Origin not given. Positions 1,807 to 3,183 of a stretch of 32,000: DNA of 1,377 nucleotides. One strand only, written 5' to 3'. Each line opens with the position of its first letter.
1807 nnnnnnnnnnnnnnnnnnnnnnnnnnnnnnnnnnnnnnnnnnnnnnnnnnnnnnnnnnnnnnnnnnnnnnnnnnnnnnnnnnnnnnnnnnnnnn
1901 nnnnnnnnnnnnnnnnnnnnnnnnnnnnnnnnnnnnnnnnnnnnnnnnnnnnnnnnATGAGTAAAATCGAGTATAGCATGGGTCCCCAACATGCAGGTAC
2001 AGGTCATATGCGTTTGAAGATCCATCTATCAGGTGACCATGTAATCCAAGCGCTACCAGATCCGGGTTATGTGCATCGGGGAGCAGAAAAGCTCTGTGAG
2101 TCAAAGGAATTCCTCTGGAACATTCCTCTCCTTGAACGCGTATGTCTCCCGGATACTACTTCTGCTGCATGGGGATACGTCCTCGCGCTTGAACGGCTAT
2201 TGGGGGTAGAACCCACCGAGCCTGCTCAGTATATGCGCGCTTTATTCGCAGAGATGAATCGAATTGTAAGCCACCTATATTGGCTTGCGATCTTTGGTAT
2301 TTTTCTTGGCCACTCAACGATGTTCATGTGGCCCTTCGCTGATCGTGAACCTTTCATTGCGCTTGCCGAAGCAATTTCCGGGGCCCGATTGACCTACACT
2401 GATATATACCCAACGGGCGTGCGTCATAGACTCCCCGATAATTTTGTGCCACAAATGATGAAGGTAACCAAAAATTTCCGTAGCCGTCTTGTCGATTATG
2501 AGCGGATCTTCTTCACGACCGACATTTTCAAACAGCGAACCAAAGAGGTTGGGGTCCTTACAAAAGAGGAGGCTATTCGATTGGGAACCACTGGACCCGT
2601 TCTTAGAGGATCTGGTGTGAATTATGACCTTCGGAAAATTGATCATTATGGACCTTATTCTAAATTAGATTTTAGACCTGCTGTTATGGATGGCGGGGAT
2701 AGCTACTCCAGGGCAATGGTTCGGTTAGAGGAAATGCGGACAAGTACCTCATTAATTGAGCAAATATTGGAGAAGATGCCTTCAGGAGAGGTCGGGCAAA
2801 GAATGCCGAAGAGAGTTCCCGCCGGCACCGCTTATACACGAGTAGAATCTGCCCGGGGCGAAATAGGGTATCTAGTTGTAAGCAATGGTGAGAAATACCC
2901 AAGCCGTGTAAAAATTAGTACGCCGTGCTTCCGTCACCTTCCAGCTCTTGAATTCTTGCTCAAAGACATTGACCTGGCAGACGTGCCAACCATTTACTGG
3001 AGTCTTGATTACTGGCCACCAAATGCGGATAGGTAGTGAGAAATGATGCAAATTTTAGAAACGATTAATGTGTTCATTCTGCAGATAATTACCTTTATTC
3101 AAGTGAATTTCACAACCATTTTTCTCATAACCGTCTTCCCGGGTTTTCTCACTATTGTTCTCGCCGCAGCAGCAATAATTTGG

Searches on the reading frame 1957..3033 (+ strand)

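Call 3: search_protein_families(library=pfam, proteins=[window:1957-3033:+], max_evalue=0.01)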
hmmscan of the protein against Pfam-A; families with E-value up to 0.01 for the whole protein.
window:1957-3033:+ (359 aa): 1 family
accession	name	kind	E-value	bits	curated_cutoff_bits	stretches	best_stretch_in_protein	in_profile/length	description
PF00346.24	Complex1_49kDa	-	2e-75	253.8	24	2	117-282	2-167/271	Respiratory-chain NADH dehydrogenase, 49 Kd subunit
